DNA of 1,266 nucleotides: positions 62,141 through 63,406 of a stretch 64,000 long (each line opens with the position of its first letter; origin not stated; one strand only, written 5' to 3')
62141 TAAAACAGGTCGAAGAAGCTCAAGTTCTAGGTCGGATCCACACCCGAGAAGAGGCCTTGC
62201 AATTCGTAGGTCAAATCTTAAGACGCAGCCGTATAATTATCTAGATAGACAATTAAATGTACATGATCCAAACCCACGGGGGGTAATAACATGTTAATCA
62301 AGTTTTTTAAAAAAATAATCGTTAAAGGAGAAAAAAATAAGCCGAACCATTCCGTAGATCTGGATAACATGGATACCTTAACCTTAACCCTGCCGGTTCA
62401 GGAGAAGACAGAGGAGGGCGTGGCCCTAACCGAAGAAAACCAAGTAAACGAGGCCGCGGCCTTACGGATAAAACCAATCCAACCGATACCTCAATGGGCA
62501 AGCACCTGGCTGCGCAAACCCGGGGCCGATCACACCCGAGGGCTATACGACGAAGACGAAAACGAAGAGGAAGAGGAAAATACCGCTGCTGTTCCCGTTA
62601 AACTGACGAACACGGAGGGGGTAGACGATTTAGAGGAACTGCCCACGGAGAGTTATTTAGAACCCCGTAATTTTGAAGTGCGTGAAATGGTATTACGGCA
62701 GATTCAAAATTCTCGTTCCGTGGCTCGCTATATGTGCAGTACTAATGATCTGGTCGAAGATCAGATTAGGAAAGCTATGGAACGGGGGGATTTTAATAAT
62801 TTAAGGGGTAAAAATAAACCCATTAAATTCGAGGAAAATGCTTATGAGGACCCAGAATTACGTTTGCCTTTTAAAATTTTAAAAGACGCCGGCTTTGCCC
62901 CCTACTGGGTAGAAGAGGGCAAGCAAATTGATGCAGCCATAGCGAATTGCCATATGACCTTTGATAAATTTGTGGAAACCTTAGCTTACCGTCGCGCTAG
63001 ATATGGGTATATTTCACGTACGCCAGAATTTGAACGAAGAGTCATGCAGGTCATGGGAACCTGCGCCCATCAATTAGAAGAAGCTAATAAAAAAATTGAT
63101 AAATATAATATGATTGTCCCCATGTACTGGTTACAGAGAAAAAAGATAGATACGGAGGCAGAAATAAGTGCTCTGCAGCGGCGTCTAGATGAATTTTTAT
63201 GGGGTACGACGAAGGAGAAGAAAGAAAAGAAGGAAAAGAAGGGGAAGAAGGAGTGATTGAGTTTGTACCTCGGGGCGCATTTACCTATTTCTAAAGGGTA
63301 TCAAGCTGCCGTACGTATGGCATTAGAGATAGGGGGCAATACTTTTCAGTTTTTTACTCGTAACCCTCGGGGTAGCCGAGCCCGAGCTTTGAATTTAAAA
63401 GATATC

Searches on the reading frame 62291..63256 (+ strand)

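Call 61: search_protein_families(library=pfam, proteins=[window:62291-63256:+], max_evalue=1e-8)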
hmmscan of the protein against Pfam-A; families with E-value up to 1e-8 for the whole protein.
window:62291-63256:+ (321 aa): 1 family
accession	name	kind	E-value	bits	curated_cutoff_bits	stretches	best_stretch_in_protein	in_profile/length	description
PF09350.15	DJC28_CD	-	1e-19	70.8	27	1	154-218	1-67/70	DnaJ homologue, subfamily C, member 28, conserved domain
